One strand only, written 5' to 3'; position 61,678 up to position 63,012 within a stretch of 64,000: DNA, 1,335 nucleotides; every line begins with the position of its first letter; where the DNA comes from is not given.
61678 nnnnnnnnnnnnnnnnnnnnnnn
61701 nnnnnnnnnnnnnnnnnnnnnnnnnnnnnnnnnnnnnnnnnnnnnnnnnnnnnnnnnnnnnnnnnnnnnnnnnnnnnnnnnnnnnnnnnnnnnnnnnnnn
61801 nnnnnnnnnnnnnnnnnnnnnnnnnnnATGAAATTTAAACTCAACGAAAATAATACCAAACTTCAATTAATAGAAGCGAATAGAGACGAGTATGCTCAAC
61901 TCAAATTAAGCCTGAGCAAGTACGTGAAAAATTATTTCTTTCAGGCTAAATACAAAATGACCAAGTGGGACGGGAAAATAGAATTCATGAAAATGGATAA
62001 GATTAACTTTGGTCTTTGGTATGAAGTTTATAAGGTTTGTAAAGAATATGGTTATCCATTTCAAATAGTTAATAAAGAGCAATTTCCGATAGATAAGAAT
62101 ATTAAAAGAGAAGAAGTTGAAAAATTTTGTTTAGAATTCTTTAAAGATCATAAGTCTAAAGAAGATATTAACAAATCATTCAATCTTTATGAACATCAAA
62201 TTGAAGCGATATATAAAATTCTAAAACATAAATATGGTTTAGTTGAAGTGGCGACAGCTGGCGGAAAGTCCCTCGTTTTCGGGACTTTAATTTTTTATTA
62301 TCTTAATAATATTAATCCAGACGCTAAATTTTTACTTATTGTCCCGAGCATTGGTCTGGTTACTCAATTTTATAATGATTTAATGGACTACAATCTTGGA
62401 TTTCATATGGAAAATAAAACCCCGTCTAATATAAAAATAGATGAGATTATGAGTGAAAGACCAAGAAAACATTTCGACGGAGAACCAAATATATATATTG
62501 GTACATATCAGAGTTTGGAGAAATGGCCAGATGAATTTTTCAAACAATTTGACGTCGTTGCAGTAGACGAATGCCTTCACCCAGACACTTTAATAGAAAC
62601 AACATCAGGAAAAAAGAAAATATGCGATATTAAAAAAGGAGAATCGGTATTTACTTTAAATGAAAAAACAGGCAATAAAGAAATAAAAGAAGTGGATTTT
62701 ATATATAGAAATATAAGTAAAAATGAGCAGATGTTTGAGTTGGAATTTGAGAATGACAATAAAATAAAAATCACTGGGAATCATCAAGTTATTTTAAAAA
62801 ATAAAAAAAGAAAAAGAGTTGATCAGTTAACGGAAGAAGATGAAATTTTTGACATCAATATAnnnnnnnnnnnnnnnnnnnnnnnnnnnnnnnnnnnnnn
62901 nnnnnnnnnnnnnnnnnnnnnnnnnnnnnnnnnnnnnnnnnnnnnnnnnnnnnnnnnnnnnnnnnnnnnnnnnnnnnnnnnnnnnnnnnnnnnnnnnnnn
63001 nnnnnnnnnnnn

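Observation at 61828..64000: UvsW helicase is a 'fractured gene': a split intein inserted at motif II, its halves in different frames with a freestanding ORF between them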

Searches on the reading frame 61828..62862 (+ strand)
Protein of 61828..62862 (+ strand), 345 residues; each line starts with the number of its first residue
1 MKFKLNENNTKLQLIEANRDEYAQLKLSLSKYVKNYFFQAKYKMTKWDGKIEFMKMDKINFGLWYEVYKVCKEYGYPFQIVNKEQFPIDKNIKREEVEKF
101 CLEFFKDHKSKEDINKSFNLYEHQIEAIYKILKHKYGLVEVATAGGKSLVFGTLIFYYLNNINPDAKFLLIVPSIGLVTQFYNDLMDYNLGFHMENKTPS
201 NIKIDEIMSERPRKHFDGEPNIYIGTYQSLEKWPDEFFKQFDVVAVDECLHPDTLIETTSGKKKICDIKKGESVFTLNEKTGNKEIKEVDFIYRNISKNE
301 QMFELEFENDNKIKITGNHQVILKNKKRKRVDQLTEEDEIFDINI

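Call 5: search_protein_families(library=pfam, proteins=[window:61828-62862:+], max_evalue=1)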
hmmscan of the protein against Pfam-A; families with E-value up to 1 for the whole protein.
window:61828-62862:+ (345 aa): 8 families
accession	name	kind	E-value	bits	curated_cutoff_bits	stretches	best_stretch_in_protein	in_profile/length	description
PF04851.21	ResIII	-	1.3e-12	48.3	22.5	1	118-249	2-134/164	Type III restriction enzyme, res subunit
PF00270.35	DEAD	-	3.8e-12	46.7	26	1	122-249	2-126/167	DEAD/DEAH box helicase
PF21241.2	UvsW_N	-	6.1e-08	33.4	25.3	1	14-79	13-79/81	DNA helicase UvsW, N-terminal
PF14890.11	Intein_splicing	-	4.2e-06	27.1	35.8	1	260-340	7-92/155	Intein splicing domain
PF01079.26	Hint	-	6.3e-06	26.4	29.7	1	246-330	10-95/213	Hint module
PF13403.11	Hint_2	-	0.0059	17.4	28.4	1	249-280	2-33/147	Hint domain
PF07591.16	PT-HINT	-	0.016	15.9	27.7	1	255-324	1-72/137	Pretoxin HINT domain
PF14623.11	Vint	-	0.022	15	27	1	249-325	2-68/166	Hint-domain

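Call 6: search_protein_families(library=phrogs, proteins=[window:61828-62862:+], max_evalue=0.1)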
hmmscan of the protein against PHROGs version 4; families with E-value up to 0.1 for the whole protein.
window:61828-62862:+ (345 aa): 4 families
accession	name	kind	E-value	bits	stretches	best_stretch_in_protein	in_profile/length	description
phrog_16259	-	DNA, RNA and nucleotide metabolism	1.1e-49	170.5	1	1-342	2-328/330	DNA helicase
phrog_16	-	DNA, RNA and nucleotide metabolism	2e-26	93.5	1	66-249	249-385/986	DNA helicase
phrog_21587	-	unknown function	3.8e-06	26.3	1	244-328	570-652/706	-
phrog_38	-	head and packaging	0.00052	19.8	0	94-182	270-353/760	terminase large subunit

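Call 7: search_dna_similar(query=window:61828-62862:+, collection=phages, mode=protein, max_rows=30)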
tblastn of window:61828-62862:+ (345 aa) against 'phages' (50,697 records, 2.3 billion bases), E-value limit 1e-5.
Records with a match: 2421; places in all: 2424; records where one place covers at least 80% of the query: 152.
Best place of each record, by identity: 60-80% 2; <60% 2419.
By first word of the organism name: Escherichia 662; Synechococcus 377; Klebsiella 288; Salmonella 200; Vibrio 126; Shigella 89; Aeromonas 80; Acinetobacter 71; Cyanophage 61; Enterobacter 58; and 55 more.
By host as written in the record: - 442; Escherichia coli 277; Synechococcus 107; Klebsiella pneumoniae 95; Synechococcus sp. 38; Escherichia coli O157:H7 38; Salmonella enterica 29; Aeromonas salmonicida 28; and 524 more.
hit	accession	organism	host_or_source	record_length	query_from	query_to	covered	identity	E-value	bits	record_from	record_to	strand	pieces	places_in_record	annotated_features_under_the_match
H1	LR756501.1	uncultured phage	metagenomic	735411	1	296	86%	62.4%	2e-122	393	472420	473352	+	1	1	record has no annotation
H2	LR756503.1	uncultured phage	metagenomic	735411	1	296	86%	62.4%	2e-122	393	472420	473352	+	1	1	record has no annotation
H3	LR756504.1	uncultured phage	metagenomic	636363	1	249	72%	52.2%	9e-77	262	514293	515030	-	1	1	record has no annotation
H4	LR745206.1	uncultured phage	metagenomic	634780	1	262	76%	44.0%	2e-70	243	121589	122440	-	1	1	record has no annotation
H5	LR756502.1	uncultured phage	metagenomic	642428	1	249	72%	46.1%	1e-69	241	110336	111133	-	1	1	record has no annotation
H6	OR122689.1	Salmonella phage vB_SenM-AKM_NP4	Salmonella sp.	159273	15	340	94%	32.6%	5e-37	147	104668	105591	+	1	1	ATP-dependent DNA helicase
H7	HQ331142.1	Salmonella phage vB_SenM-S16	Salmonella enterica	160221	15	340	94%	32.6%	5e-37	147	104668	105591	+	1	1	ATP-dependent DNA helicase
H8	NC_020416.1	Salmonella phage vB_SenM-S16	Salmonella enterica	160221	15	340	94%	32.6%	5e-37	147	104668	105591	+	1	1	DNA helicase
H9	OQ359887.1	Salmonella phage vB_SenM_UTK0003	Salmonella enterica subsp. enterica ...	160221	15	340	94%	32.6%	5e-37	147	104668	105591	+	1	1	DNA helicase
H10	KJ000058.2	Salmonella phage STP4-a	Salmonella Typhimurium ATCC 14028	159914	15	340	94%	32.3%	2e-36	145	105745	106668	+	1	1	ATP-dependent DNA helicase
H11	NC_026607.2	Salmonella phage STP4-a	Salmonella Typhimurium ATCC 14028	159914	15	340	94%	32.3%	2e-36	145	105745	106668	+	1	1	DNA helicase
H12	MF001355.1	Proteus phage PM2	Proteus mirabilis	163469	15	340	94%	32.3%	2e-35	142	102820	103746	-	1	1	DNA helicase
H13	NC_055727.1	Proteus phage PM2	Proteus mirabilis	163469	15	340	94%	32.3%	2e-35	142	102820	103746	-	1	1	DNA helicase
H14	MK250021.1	Prevotella phage Lak-B2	Prevotella sp.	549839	52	331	81%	37.2%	4e-40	156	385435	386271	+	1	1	record has no annotation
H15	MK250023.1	Prevotella phage Lak-B4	Prevotella sp.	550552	52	331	81%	37.2%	5e-40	155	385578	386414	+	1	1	record has no annotation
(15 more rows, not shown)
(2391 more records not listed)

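Call 8: get_annotated_region(hit=H8, flank=3000)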
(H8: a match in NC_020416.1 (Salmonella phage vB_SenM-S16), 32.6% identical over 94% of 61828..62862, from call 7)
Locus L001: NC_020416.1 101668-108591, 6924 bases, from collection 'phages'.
description: Salmonella phage S16, complete genome.
organism: Salmonella phage vB_SenM-S16 (NCBI taxid 1087482)
taxonomy: Viruses; Duplodnaviria; Heunggongvirae; Uroviricota; Caudoviricetes; Straboviridae; Tevenvirinae; Gelderlandvirus; Gelderlandvirus s16
host: Salmonella enterica; source: -; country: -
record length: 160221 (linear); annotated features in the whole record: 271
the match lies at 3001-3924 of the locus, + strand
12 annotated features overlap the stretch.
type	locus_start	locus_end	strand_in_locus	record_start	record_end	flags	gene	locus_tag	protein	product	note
CDS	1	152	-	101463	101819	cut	-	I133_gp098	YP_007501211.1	hypothetical protein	gp110.1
CDS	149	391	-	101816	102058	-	-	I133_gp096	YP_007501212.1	hypothetical protein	gp110.3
CDS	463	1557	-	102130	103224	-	-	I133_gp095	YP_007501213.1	Hoc-like head decoration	gp111; Hoc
CDS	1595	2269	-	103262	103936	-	-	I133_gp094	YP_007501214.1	minor head protein inhibitor of protease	gp112; Inh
CDS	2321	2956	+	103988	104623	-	-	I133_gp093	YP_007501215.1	homing endonuclease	gp113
CDS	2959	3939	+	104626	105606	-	-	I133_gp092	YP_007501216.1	DNA helicase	gp114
CDS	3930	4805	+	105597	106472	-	-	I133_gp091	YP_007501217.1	hypothetical protein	gp114.1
CDS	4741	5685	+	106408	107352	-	-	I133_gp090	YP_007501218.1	DNA helicase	gp115; UvsW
CDS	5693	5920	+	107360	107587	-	-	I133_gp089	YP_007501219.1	DNA helicase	gp115.1; similar to UvsW.1 hypothetical protein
CDS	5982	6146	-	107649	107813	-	-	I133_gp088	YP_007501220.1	hypothetical protein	gp116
CDS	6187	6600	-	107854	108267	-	-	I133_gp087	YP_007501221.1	UvsY-like recombination mediator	gp117; UvsY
CDS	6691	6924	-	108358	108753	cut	-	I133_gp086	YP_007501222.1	baseplate wedge subunit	gp118; similar to gp25 baseplate wedge subunit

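Call 9: get_annotated_region(hit=H1, flank=4000)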
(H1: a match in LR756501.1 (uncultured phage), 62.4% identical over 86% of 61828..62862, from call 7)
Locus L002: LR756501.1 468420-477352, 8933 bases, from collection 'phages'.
description: uncultured phage genome assembly, chromosome: 1.
organism: uncultured phage (NCBI taxid 278008)
taxonomy: Viruses; environmental samples
host: -; source: metagenomic; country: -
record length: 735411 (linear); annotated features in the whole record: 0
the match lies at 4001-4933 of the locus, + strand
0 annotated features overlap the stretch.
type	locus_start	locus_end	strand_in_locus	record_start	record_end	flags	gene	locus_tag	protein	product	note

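Call 24: search_protein_families(library=pfam, proteins=[L001:3930-4802:+, L001:2959-3936:+, L001:4741-5682:+, L001:2321-2953:+], max_evalue=1)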
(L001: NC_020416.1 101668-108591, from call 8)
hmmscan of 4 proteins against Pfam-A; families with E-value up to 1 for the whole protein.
L001:3930-4802:+ (291 aa): 2 families
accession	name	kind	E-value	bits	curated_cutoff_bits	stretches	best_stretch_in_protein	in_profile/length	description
PF08722.17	Tn7_TnsA-like_N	-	0.00045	21.2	26.5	1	191-251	10-81/85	TnsA-like endonuclease N terminal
PF07460.16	NUMOD3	-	0.00086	19.6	20.4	1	112-131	6-25/37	NUMOD3 motif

L001:2959-3936:+ (326 aa): 9 families
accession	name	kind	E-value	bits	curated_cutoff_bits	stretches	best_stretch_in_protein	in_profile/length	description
PF21241.2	UvsW_N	-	1.3e-42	144.5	25.3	1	2-82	1-81/81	DNA helicase UvsW, N-terminal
PF04851.21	ResIII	-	9.7e-12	45.5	22.5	1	112-230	2-134/164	Type III restriction enzyme, res subunit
PF14890.11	Intein_splicing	-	3.6e-11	43.5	35.8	1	243-323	9-93/155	Intein splicing domain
PF01079.26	Hint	-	2.9e-09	37.3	29.7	1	228-304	11-86/213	Hint module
PF07591.16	PT-HINT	-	1.5e-07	32.2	27.7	1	236-323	1-88/137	Pretoxin HINT domain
PF00270.35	DEAD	-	3.4e-07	30.6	26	1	118-213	4-107/167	DEAD/DEAH box helicase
PF13403.11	Hint_2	-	5.3e-05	24.1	28.4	1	230-265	2-37/147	Hint domain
PF14623.11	Vint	-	0.063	13.5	27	1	230-317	2-77/166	Hint-domain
PF12860.13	PAS_7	-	0.075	13.6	27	1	251-312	40-102/115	PAS fold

L001:4741-5682:+ (314 aa): 5 families
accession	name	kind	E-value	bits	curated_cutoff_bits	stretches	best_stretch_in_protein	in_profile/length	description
PF00271.37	Helicase_C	-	4.4e-09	37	23.5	1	154-254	11-109/110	Helicase conserved C-terminal domain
PF14890.11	Intein_splicing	-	1.8e-05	25.1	35.8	1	11-44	122-155/155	Intein splicing domain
PF13307.12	Helicase_C_2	-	0.00026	21.5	25.3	1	156-228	7-82/170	Helicase C-terminal domain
PF20439.3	SpoIVA_C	-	0.0078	16.8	25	1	155-213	13-72/76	Sporulation stage IV protein A, C-terminal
PF25566.1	RIMB1_N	-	0.2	11.9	28.5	1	105-157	14-63/129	RIMB1-like, N-terminal domain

L001:2321-2953:+ (211 aa): 4 families
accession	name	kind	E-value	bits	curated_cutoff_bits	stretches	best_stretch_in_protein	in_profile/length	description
PF19835.5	SegE_GIY-YIG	-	4.6e-07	30.6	25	2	36-90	60-121/123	Putative endonuclease segE, GIY-YIG domain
PF01541.30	GIY-YIG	-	7.3e-06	26.6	22.6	1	8-76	1-68/78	GIY-YIG catalytic domain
PF24459.1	DUF7574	-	0.045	14.2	27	1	50-95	5-49/107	Domain of unknown function (DUF7574)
PF10722.14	YbjN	-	0.13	12.9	22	1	11-72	65-126/126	Putative bacterial sensory transduction regulator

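Call 37: find_homologous_proteins(query=window:61828-62862:+, max_evalue=1e-20)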
Query window:61828-62862:+ (345 aa): 781 proteins with E <= 1e-20 among 2171 candidates; the best 120 are listed.
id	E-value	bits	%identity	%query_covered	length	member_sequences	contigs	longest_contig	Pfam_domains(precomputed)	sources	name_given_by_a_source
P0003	8.9e-228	773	100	100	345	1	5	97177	PF21241.3,PF00270.36,PF01079.26,PF04851.22,PF14890.12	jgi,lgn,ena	-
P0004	5.7e-186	636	79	100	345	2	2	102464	PF21241.3,PF00270.36,PF01079.26,PF04851.22,PF14890.12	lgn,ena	-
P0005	2.3e-185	634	79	100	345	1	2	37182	PF21241.3,PF00270.36,PF01079.26,PF04851.22,PF14890.12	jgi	jgi:hypothetical protein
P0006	1.8e-181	621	80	99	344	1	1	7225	PF21241.3,PF00270.36,PF01079.26,PF04851.22,PF14890.12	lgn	-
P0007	1.2e-175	602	74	100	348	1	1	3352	PF00270.36,PF01079.26,PF04851.22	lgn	-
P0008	8.8e-171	586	73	100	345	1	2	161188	PF21241.3,PF00270.36,PF01079.26,PF04851.22,PF14890.12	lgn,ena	-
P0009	3.3e-161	554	71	100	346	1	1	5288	PF21241.3,PF00270.36,PF01079.26,PF04851.22,PF14890.12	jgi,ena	-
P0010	1.9e-148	512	66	100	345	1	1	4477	PF00270.36,PF01079.26,PF04851.22,PF14890.12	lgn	-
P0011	3.9e-148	511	73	89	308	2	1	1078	PF00270.36,PF01079.26,PF04851.22,PF14890.12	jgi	jgi:hypothetical protein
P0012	1.6e-145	503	66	100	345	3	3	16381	PF00270.36,PF01079.26,PF04851.22,PF14890.12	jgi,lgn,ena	-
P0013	1.2e-142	493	66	100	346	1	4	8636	PF00270.36,PF01079.26,PF04851.22,PF14890.12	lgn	-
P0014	5.6e-141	488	64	100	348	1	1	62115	PF21241.3,PF00270.36,PF01079.26,PF04851.22,PF14890.12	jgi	jgi:hypothetical protein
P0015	1.4e-138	480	63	100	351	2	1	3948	PF00270.36,PF14623.12,PF05203.22,PF01079.26,PF04851.22,PF14890.12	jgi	jgi:protein-tyrosine phosphatase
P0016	1.5e-127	444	61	100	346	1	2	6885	PF21241.3,PF00270.36,PF01079.26,PF04851.22,PF14890.12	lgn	-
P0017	3.4e-127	443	60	100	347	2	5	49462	PF21241.3,PF00270.36,PF14623.12,PF01079.26,PF04851.22,PF14890.12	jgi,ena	-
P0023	2.7e-124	433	59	100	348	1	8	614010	PF21241.3,PF00270.36,PF14623.12,PF01079.26,PF04851.22,PF14890.12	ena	-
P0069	1.7e-104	368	51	100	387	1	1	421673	PF21241.3,PF00270.36,PF01079.26,PF04851.22,PF14890.12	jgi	jgi:hypothetical protein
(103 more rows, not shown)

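Call 38: find_encoding_contigs(protein=P0004, flank=4000, max_places=1)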
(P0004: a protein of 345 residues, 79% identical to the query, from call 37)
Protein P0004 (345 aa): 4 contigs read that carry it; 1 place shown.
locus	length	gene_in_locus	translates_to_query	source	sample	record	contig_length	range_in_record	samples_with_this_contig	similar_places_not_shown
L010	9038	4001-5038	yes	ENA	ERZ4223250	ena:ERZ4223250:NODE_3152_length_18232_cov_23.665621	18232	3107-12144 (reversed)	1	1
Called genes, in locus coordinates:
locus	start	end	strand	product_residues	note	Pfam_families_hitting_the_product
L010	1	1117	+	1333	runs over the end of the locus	-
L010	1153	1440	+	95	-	-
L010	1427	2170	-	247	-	PF28545:1TM_TonB_rel, PF03544:TonB_C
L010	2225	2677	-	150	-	-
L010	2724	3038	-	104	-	-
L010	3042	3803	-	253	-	-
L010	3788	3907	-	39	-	-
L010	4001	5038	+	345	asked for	PF21241:UvsW_N (weak), PF04851:ResIII, PF00270:DEAD, PF01079:Hint, PF14890:Intein_splicing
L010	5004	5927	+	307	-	-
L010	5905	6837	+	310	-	PF00271:Helicase_C, PF13307:Helicase_C_2 (faint)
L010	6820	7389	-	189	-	PF22028:DUF6934 (weak)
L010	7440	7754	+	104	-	PF10544:T5orf172, PF13455:MUG113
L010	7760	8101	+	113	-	PF10504:DUF2452 (weak)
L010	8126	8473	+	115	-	-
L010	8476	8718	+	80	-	-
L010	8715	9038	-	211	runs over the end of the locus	-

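Call 39: find_encoding_contigs(protein=P0008, flank=4000, max_places=1)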
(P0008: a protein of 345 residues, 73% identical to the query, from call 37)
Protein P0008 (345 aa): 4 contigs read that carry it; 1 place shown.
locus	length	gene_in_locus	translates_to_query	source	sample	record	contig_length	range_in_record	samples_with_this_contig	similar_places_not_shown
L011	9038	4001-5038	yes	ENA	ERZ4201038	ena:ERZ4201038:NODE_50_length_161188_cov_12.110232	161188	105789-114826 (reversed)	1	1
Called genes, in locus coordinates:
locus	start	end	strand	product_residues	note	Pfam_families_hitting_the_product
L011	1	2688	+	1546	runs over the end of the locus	-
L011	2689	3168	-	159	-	-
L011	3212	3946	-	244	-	-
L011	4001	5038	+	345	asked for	PF21241:UvsW_N (weak), PF04851:ResIII, PF00270:DEAD, PF01079:Hint (weak), PF14890:Intein_splicing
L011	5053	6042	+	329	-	-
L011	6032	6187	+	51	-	-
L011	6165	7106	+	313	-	PF00271:Helicase_C, PF13307:Helicase_C_2 (faint)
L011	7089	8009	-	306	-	PF05265:DUF723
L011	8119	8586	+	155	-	-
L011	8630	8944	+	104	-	PF10544:T5orf172, PF13455:MUG113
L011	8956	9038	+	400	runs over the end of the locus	-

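Call 40: find_encoding_contigs(protein=P0023, flank=4000, max_places=1)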
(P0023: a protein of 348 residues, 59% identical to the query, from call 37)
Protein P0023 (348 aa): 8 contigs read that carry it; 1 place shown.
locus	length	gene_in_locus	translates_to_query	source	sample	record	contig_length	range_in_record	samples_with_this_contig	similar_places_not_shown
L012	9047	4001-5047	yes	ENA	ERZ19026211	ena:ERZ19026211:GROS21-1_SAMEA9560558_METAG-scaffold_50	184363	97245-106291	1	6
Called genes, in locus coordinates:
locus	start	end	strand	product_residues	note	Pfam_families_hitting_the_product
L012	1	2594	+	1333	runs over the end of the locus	-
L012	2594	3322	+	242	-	-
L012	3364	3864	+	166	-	-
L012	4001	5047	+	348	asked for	PF21241:UvsW_N (weak), PF00270:DEAD, PF04851:ResIII, PF01079:Hint (weak), PF14623:Vint (weak), PF14890:Intein_splicing (weak)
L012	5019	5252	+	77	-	-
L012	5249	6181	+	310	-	PF00271:Helicase_C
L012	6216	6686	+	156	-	-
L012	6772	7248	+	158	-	-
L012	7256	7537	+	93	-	-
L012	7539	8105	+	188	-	-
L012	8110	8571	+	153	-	-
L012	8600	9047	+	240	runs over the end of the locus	PF01555:N6_N4_Mtase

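Call 41: find_encoding_contigs(protein=P0069, flank=4000, max_places=1)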
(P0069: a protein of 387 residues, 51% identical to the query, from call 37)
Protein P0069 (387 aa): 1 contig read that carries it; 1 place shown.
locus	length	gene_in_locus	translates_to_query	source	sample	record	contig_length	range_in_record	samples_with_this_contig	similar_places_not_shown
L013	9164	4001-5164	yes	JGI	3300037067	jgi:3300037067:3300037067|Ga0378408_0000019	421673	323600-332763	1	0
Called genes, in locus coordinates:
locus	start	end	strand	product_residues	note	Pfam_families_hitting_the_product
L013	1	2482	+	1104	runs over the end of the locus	-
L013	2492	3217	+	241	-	-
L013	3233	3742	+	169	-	-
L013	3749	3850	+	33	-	-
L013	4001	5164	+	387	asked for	PF21241:UvsW_N, PF00270:DEAD, PF04851:ResIII, PF01079:Hint, PF14890:Intein_splicing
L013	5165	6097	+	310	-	PF00271:Helicase_C (weak)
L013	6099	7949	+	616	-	PF24308:DUF7487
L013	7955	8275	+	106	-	-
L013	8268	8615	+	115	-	-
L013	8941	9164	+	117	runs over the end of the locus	-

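Call 42: search_protein_families(library=pfam, proteins=[L010:5004-5924:+, L011:5053-6039:+, L012:5019-5249:+, L013:4001-5161:+, L013:5165-6094:+], max_evalue=1)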
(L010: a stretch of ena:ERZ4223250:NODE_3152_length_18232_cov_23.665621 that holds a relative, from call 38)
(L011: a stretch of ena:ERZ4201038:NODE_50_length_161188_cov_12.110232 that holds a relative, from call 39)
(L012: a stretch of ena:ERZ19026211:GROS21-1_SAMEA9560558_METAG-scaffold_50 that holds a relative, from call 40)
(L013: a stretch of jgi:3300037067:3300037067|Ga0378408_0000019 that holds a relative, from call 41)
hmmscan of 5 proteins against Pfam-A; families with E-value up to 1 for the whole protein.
L010:5004-5924:+ (307 aa): 3 families
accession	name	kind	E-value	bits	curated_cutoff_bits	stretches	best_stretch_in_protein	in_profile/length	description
PF15649.12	Tox-REase-7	-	0.033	14.9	25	1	208-271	16-75/84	Restriction endonuclease fold toxin 7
PF01206.22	TusA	-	0.15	12.4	28.6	0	252-275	40-65/70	Sulfurtransferase TusA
PF05367.17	Phage_endo_I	-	0.73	9.9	29.1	1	204-241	34-70/149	Phage endonuclease I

L011:5053-6039:+ (329 aa): 3 families
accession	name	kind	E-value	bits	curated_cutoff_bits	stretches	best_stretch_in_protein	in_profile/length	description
PF05367.17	Phage_endo_I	-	0.0049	17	29.1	1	277-314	33-69/149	Phage endonuclease I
PF02148.25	zf-UBP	-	0.35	11.6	22.7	1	67-119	2-54/63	Zn-finger in ubiquitin-hydrolases and other protein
PF15650.12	Tox-REase-9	-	0.93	10.2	27.3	1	298-316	38-56/88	Restriction endonuclease fold toxin 9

L012:5019-5249:+ (77 aa): 2 families
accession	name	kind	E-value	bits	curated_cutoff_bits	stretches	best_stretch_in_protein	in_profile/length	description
PF19246.4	DUF5894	-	0.055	13.5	25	1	25-54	25-54/57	Family of unknown function (DUF5894)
PF00377.23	Prion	-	0.19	12.2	25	1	37-66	5-34/116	Prion/Doppel alpha-helical domain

L013:4001-5161:+ (387 aa): 10 families
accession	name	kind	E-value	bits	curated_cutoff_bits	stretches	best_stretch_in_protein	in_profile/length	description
PF04851.21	ResIII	-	1.4e-09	38.5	22.5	1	119-248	5-134/164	Type III restriction enzyme, res subunit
PF14890.11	Intein_splicing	-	5.9e-09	36.3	35.8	1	261-348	8-100/155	Intein splicing domain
PF01079.26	Hint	-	6.8e-09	36.1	29.7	1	247-323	12-88/213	Hint module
PF00270.35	DEAD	-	4.8e-08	33.4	26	1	122-248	4-126/167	DEAD/DEAH box helicase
PF21241.2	UvsW_N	-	3.4e-07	31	25.3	1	8-79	8-79/81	DNA helicase UvsW, N-terminal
PF07591.16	PT-HINT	-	0.0027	18.4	27.7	1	263-340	9-87/137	Pretoxin HINT domain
PF14623.11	Vint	-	0.0056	16.9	27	1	248-330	2-72/166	Hint-domain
PF05203.21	Hom_end_hint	-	0.01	16.2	32.1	1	248-354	1-114/228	Hom_end-associated Hint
PF04203.18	Sortase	-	0.2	11.8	26.6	0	264-304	55-94/125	Sortase domain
PF17283.8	Zn_ribbon_SprT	-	0.79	10.3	28.1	0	353-385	6-35/38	SprT-like zinc ribbon domain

L013:5165-6094:+ (310 aa): 4 families
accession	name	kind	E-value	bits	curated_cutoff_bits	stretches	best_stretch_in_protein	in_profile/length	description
PF00271.37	Helicase_C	-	1.6e-07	32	23.5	1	151-260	4-109/110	Helicase conserved C-terminal domain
PF13307.12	Helicase_C_2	-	0.0021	18.6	25.3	1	155-233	3-81/170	Helicase C-terminal domain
PF14890.11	Intein_splicing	-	0.1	12.8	35.8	1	2-39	122-155/155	Intein splicing domain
PF10353.14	DUF2430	-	0.16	12.8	24.6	1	143-189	24-70/107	Protein of unknown function (DUF2430)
